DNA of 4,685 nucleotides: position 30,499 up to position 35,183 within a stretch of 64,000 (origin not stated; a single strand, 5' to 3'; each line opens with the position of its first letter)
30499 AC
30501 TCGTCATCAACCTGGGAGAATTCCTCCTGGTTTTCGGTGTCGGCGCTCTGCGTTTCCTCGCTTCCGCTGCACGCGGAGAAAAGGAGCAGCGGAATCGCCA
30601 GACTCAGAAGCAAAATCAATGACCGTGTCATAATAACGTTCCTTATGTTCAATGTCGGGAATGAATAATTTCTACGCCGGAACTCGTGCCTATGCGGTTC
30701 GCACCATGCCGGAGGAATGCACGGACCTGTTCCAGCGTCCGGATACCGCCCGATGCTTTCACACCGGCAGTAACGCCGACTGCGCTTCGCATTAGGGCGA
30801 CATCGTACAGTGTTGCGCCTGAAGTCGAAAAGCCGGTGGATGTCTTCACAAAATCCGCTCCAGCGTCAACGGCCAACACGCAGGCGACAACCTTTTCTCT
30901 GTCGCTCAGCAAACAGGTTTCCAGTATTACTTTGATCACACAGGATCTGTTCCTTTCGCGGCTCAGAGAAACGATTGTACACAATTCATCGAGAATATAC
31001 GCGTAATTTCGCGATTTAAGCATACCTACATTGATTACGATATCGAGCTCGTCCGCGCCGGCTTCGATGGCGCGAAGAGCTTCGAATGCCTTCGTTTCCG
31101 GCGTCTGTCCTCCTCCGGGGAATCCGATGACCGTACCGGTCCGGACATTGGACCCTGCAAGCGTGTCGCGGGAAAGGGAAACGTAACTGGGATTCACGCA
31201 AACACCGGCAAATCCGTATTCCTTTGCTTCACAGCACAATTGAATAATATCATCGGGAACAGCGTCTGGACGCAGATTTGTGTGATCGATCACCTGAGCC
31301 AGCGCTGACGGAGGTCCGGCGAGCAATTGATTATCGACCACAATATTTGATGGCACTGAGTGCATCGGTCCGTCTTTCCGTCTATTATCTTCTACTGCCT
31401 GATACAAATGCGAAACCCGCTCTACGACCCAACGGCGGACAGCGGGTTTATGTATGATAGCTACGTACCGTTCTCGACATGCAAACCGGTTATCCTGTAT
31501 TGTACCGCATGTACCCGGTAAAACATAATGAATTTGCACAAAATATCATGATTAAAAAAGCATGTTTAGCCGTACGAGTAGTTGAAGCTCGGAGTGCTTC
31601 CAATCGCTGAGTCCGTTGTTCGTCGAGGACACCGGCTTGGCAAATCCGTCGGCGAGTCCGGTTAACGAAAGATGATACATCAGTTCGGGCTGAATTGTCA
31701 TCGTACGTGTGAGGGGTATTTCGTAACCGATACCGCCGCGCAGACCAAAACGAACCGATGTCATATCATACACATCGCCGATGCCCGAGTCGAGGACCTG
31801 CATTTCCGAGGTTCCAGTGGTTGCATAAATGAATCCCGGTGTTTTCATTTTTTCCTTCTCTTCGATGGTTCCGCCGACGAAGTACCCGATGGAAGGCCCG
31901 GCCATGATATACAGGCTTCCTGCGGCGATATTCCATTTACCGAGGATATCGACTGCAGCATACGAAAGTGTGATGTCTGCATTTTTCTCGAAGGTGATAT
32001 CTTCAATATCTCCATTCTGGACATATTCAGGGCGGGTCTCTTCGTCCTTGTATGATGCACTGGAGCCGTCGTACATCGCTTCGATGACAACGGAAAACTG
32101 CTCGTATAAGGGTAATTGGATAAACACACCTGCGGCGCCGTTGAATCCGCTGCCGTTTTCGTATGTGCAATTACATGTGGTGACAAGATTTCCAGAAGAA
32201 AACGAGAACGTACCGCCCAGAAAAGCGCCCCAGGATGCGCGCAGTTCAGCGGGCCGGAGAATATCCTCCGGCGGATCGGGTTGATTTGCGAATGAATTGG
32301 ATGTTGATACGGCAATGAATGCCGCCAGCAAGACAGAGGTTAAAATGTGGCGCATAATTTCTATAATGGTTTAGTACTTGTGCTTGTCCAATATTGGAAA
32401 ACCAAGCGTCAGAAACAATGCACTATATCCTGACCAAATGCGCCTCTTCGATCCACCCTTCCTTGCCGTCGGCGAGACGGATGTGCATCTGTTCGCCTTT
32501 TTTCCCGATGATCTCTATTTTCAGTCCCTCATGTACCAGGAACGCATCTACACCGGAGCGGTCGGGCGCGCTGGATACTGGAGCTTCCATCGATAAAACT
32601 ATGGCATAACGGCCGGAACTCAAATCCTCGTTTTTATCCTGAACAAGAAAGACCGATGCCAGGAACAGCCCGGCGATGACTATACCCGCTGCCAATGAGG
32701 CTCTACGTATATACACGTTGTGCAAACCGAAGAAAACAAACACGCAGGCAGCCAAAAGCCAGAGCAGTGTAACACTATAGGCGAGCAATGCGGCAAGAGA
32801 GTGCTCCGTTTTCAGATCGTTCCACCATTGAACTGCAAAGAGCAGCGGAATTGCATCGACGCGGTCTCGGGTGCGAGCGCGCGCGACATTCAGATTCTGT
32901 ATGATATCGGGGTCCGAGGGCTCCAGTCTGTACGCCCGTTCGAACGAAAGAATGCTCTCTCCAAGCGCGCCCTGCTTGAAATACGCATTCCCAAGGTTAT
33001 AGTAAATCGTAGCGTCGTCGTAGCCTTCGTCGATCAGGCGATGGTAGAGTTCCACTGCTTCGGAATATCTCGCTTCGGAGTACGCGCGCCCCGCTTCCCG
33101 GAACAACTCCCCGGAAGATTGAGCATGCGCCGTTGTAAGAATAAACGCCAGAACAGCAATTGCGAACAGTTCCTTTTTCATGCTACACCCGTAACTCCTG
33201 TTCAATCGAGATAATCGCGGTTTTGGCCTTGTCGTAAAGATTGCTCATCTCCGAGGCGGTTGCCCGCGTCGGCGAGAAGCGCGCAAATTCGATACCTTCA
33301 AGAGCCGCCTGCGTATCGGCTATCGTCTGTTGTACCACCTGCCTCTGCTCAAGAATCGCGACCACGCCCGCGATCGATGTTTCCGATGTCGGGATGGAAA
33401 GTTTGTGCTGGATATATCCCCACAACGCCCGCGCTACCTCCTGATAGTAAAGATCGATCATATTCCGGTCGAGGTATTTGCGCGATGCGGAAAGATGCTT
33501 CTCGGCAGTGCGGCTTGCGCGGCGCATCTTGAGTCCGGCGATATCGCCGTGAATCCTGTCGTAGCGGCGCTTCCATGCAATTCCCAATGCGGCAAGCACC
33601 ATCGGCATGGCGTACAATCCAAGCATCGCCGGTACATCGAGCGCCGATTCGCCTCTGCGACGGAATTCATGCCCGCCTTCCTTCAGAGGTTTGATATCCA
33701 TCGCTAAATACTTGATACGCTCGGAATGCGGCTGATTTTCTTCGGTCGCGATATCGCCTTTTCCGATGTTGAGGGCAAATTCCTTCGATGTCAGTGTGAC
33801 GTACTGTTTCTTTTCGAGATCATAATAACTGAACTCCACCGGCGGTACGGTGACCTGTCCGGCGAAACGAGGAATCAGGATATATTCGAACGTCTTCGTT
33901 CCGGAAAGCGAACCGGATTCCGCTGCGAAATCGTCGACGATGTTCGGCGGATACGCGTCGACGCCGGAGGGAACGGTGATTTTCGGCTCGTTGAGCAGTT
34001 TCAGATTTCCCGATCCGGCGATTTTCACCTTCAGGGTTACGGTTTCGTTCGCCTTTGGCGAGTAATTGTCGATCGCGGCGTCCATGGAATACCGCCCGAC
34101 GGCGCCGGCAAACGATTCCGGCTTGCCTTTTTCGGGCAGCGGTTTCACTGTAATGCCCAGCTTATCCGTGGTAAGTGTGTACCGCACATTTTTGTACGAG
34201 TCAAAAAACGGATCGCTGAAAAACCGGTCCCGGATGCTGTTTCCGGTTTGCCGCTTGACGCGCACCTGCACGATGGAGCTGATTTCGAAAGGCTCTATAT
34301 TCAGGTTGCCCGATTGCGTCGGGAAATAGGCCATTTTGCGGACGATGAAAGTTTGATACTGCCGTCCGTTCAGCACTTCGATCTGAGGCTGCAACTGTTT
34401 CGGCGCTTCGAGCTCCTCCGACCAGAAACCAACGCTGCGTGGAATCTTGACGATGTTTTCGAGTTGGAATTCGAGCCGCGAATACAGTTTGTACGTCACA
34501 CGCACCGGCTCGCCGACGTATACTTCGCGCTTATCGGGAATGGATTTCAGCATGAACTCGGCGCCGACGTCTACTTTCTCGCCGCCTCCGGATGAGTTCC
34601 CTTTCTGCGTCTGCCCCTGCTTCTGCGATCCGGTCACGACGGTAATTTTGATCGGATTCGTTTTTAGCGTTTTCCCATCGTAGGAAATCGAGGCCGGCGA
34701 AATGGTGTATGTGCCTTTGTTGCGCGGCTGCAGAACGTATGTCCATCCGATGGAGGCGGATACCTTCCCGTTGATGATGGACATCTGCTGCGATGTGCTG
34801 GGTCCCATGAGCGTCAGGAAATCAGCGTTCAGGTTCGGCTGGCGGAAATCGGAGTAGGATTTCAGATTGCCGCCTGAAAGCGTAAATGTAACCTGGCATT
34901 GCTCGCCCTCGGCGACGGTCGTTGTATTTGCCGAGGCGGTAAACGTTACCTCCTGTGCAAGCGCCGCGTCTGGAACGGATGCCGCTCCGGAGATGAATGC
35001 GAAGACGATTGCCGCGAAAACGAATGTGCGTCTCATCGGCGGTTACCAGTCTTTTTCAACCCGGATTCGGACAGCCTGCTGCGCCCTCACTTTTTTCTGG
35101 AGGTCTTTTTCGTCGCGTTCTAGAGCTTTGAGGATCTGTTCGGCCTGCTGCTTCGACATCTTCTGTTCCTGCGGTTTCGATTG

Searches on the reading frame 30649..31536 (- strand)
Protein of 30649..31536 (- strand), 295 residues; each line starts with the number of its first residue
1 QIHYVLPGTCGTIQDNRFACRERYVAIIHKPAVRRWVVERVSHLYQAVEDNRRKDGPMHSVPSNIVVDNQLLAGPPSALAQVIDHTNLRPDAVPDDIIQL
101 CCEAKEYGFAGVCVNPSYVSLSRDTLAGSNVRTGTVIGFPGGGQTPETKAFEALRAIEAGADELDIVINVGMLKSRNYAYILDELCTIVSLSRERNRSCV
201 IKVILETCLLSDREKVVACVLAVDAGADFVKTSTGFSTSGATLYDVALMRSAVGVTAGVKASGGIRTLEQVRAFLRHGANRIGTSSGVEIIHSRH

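Call 18: search_protein_families(library=pfam, proteins=[window:30649-31536:-], max_evalue=0.001)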
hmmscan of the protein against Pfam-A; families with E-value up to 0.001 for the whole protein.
window:30649-31536:- (295 aa): 1 family
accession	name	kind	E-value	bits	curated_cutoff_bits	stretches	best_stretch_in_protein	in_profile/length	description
PF01791.15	DeoC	-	4.2e-15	56.4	23.8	1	81-287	4-223/229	DeoC/LacD family aldolase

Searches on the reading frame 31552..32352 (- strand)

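Call 18: search_protein_families(library=pfam, proteins=[window:31552-32352:-], max_evalue=0.001)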
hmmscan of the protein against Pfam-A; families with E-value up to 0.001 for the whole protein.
window:31552-32352:- (266 aa): 1 family
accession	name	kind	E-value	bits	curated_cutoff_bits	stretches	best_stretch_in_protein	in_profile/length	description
PF13568.12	OMP_b-brl_2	-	8.5e-12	45.9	27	1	37-233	7-173/175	Outer membrane protein beta-barrel domain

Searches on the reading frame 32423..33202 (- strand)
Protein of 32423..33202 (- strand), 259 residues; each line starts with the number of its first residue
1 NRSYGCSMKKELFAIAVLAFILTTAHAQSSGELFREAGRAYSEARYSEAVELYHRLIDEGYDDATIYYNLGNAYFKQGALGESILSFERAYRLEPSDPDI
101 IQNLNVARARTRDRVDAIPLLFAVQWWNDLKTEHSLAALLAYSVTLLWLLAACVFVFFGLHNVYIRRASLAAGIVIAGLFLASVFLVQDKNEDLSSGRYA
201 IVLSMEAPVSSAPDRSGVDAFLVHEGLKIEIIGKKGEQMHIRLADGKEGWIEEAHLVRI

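Call 18: search_protein_families(library=pfam, proteins=[window:32423-33202:-], max_evalue=0.001)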
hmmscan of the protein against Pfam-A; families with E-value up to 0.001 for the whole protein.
window:32423-33202:- (259 aa): 9 families
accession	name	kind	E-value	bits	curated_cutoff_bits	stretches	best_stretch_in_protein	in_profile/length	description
PF13414.12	TPR_11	-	1.1e-11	44.6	26.8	2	45-78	9-42/42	TPR repeat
PF13432.12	TPR_16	-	1.2e-09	38.9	32.7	1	40-98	7-65/65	Tetratricopeptide repeat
PF07719.23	TPR_2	-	3.3e-08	33.5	27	1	64-97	1-34/34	Tetratricopeptide repeat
PF00515.34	TPR_1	-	6.1e-08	32.6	27.8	1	64-97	1-34/34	Tetratricopeptide repeat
PF13424.12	TPR_12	-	2.1e-06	28.3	30.1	1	25-93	3-74/77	Tetratricopeptide repeat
PF13181.12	TPR_8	-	7.9e-06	26.1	25.7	1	64-96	1-33/34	Tetratricopeptide repeat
PF13428.12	TPR_14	-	3.3e-05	24.6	23.5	0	66-104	3-41/44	Tetratricopeptide repeat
PF13176.12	TPR_7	-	7.3e-05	23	27.9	0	38-60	6-29/36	Tetratricopeptide repeat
PF14559.12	TPR_19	-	0.0002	22.1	25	0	42-84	3-45/68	Tetratricopeptide repeat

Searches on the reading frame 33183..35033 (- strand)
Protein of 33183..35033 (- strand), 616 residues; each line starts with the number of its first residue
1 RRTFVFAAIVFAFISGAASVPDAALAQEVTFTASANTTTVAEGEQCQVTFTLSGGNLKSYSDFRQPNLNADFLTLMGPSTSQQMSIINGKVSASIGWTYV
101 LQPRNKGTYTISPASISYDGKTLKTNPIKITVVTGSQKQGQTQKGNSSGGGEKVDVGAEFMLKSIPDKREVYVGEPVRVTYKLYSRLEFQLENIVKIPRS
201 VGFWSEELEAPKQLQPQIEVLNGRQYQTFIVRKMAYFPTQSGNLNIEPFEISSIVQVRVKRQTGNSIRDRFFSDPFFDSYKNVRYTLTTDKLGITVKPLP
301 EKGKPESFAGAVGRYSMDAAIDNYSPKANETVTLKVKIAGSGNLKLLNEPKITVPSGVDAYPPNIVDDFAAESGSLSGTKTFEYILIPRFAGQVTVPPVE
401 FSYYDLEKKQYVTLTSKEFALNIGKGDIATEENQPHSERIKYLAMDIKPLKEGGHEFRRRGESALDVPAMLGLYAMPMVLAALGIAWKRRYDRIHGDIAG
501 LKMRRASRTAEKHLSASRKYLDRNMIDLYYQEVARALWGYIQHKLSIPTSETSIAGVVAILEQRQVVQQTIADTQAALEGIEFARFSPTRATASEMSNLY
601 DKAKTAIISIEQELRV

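Call 18: search_protein_families(library=pfam, proteins=[window:33183-35033:-], max_evalue=0.001)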
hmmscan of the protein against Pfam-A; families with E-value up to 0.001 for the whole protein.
window:33183-35033:- (616 aa): 1 family
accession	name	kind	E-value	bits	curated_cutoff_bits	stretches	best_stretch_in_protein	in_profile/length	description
PF13584.12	BatD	-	1.5e-48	163.8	24.1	3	33-132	1-92/92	BatD DUF11 like domain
